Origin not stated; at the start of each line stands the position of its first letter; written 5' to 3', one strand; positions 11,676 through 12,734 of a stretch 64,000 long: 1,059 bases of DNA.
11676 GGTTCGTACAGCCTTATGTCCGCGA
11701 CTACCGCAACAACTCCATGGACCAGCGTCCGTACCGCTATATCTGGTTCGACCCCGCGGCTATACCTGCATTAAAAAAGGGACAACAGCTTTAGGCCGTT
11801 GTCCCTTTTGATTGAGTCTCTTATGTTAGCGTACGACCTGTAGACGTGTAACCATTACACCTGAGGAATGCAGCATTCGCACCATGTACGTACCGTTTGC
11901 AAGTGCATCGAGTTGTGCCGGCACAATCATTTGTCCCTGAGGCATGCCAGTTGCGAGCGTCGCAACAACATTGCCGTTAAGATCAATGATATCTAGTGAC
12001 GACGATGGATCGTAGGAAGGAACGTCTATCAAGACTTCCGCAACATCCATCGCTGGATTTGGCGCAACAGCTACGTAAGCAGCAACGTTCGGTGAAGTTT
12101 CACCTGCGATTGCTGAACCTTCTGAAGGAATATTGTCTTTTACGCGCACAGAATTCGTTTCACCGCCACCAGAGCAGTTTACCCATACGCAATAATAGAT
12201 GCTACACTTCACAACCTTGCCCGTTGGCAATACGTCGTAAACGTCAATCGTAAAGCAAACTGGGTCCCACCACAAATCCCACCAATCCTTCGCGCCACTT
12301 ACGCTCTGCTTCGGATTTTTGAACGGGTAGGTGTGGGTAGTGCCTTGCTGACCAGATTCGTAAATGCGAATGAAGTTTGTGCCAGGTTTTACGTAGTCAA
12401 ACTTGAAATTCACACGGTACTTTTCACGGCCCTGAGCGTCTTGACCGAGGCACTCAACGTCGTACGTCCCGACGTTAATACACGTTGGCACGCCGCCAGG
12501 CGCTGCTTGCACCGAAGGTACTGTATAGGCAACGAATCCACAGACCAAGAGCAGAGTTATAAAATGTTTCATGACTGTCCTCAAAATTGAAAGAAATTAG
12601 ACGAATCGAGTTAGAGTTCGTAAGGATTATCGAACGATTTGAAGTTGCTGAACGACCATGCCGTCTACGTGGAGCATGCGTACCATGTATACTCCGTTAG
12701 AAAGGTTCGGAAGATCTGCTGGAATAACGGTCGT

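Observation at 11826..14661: Tandem trio of paralogous T9SS cargo proteins built on a new Cys-rich module of about 110 aa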

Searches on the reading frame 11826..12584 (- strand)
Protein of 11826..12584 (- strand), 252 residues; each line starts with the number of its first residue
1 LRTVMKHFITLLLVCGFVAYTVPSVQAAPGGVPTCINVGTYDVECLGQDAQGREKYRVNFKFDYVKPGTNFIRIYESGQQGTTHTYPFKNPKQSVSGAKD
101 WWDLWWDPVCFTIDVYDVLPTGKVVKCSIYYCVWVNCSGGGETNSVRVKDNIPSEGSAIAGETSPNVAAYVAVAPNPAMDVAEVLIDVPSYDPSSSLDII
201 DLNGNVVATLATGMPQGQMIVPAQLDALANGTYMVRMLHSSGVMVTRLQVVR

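Call 4: search_protein_families(library=pfam, proteins=[window:11826-12584:-], max_evalue=1)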
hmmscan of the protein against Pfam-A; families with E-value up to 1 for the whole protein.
window:11826-12584:- (252 aa): 2 families
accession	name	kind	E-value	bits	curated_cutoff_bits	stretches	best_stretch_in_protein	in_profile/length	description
PF18962.6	Por_Secre_tail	-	7.8e-05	23.3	27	1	175-247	3-72/75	Secretion system C-terminal sorting domain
PF11589.14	DUF3244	-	0.032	14.7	25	1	183-246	30-92/96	Domain of unknown function (DUF3244)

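Call 5: search_protein_families(library=ncbifam, proteins=[window:11826-12584:-], max_evalue=1)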
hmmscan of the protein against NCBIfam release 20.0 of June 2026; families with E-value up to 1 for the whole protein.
window:11826-12584:- (252 aa): 2 families
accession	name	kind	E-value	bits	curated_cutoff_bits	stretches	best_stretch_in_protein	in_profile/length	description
TIGR04183.1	Por_Secre_tail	domain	2.3e-05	24.3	23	1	173-248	1-69/72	T9SS type A sorting domain-containing protein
NF005657.0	PRK07432.1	equivalog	0.15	11.1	453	1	179-232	21-73/291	S-methyl-5'-thioadenosine phosphorylase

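Call 24: predict_structure(alignment_id=A1)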
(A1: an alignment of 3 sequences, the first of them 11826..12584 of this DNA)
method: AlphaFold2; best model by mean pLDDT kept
length: 252 residues; sequences in the alignment: 3
mean_pLDDT: 63.9   pTM: 0.47
mean pLDDT of the five models: 63.9, 59.5, 59.0, 57.5, 54.5
residues with pLDDT >= 90: 1; 70-90: 129; 50-70: 55; < 50: 67
segments of 3 or more residues with pLDDT < 50: 1-33, 120-123, 140-169
pLDDT, mean of each block of 10 residues (from residue 1): 42 38 34 60 77 82 75 70 76 83 69 68 61 65 41 34 37 56 68 82 81 80 78 76 63 61
secondary structure, 60 per line:
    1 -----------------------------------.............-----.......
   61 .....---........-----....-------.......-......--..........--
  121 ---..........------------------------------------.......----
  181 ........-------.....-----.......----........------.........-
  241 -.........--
elements in order: E36-48 E54-65 E69-76 E82-85 E93-99 H101-106 E109-118 E124-133 E170-176 E181-188 E196-200 E206-212 E217-224 E231-239 E242-250

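Call 75: fold_search(model_id=the predicted structure, library=pdb)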
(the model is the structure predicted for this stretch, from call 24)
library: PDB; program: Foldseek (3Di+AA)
matches with E <= 10: 1439; with E <= 0.001: 22
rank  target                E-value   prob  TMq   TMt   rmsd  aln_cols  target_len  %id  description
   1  4be5_A                1.0e-04  0.99  0.21  0.23  15.0       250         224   10  V. cholera biofilm scaffolding protein RbmA (released 2013-12-18)
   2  8av2_B                2.0e-04  1.00  0.23  0.28  18.2       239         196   10  Crystal structure for the FnIII module of mouse LEP-R in complex with the anti-LEP-R nanobody VHH-4.80 (released 2023-04-05)
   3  5gni_A                2.1e-04  1.00  0.22  0.27  17.7       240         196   10  The crystal structure of PECAM-1 IgL1-2 trans-homophilic dimer (released 2016-12-21)
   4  5g50_B                2.1e-04  0.99  0.22  0.24  14.7       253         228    9  Vibrio cholerae scaffolding protein RbmA in complex with magnesium. (released 2017-11-29)
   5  6gvl_A                2.3e-04  1.00  0.29  0.36  17.0       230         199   11  Second pair of Fibronectin type III domains of integrin beta4 bound to the bullous pemphigoid antigen BP230 (BPAG1e) (released 2019-03-20)
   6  8av2_A                2.3e-04  1.00  0.23  0.28  18.1       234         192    9  Crystal structure for the FnIII module of mouse LEP-R in complex with the anti-LEP-R nanobody VHH-4.80 (released 2023-04-05)
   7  4kkp_A                2.5e-04  0.99  0.22  0.23  15.1       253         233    9  Crystal structure of Vibrio cholerae RbmA (crystal form 2) (released 2013-05-22)
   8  8ave_B                3.9e-04  0.99  0.22  0.11  18.3       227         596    9  Human leptin in complex with the human LEP-R ectodomain fused to a C-terminal trimeric isoleucine GCN4 zipper (2:2 mod (released 2023-04-05)
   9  4kkq_B                3.9e-04  0.98  0.21  0.23  15.7       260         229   10  Crystal structure of Vibrio cholerae RbmA (crystal form 1) (released 2013-05-22)
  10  4kkr_A                4.1e-04  0.99  0.21  0.23  15.0       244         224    9  Crystal structure of Vibrio cholerae RbmA (crystal form 3) (released 2013-05-22)
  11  4be6_A                4.1e-04  0.98  0.21  0.23  15.4       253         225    9  V. cholera biofilm scaffolding protein RbmA (released 2013-12-18)
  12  8yk5_B                6.4e-04  0.99  0.22  0.10  20.1       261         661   11  Structure of glycerophosphoethanolamine ethanolaminephosphodiesterase from Streptomyces sanglieri (released 2024-04-03)
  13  3b5h_D                6.4e-04  0.99  0.23  0.29  16.0       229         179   12  Crystal structure of the extracellular portion of HAb18G/CD147 (released 2008-05-06)
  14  8dh9_A                7.5e-04  0.98  0.22  0.13  18.2       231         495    8  Leptin-bound leptin receptor complex-D3-D7 (released 2023-04-19)
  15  7ptp_A                8.3e-04  1.00  0.27  0.10  18.8       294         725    8  In-situ structure of pentameric S-layer protein (released 2021-12-15)
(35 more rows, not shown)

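Call 79: list_cluster_members(proteins=[window:11826-12572:-, window:11826-12584:-])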
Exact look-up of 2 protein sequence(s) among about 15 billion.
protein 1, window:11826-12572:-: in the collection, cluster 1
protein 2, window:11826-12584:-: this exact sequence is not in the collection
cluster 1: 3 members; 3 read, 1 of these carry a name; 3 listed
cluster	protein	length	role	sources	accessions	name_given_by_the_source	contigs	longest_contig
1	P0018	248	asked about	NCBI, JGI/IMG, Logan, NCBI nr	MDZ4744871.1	MAG: T9SS type A sorting domain-containing protein [bacterium] | T9SS type A sorting domain-containing protein [bacterium]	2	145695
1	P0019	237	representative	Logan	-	-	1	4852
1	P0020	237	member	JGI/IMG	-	-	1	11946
